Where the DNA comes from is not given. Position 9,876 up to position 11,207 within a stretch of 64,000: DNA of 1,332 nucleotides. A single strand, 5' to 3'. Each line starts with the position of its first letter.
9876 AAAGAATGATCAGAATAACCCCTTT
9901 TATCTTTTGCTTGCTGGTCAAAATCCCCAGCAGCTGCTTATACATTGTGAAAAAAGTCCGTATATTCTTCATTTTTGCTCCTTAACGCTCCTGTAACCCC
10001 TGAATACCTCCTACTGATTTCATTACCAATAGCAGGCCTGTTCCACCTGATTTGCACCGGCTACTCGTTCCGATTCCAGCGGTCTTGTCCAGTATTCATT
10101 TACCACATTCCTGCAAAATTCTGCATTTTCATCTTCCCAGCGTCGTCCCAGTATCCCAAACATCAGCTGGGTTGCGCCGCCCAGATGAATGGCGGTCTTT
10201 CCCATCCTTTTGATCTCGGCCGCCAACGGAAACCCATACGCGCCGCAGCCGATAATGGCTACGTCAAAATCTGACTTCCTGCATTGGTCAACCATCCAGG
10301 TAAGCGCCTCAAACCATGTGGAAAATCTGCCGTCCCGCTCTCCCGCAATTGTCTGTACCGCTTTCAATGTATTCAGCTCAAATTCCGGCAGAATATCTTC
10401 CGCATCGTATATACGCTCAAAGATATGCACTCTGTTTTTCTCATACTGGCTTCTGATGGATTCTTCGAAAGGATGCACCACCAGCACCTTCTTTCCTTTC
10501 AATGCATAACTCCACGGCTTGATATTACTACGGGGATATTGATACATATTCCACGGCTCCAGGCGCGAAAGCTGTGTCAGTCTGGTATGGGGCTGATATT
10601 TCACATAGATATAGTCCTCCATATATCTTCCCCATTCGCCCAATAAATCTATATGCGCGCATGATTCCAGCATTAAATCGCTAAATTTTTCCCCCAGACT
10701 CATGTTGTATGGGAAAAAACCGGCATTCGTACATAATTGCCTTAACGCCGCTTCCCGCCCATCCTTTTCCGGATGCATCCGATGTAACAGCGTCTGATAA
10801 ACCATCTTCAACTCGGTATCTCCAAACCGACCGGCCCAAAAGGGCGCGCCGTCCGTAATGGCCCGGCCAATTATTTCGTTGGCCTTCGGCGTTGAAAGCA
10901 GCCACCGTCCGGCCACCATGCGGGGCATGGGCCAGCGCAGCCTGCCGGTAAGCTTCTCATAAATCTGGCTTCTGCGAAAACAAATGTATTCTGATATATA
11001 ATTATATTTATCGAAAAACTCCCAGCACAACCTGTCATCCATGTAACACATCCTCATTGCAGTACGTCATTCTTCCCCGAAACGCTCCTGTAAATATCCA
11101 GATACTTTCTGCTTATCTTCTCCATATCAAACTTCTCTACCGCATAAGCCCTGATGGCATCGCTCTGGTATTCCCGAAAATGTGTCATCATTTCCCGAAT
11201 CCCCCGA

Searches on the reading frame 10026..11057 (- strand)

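Call 40: search_protein_families(library=pfam, proteins=[window:10026-11057:-], max_evalue=0.000001)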
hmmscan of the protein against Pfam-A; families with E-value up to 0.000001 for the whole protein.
window:10026-11057:- (344 aa): 1 family
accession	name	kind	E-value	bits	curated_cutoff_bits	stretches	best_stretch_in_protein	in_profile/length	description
PF22882.2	GT-D-like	-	2.2e-07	30.9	27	0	250-298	160-209/210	GT-D fold-like domain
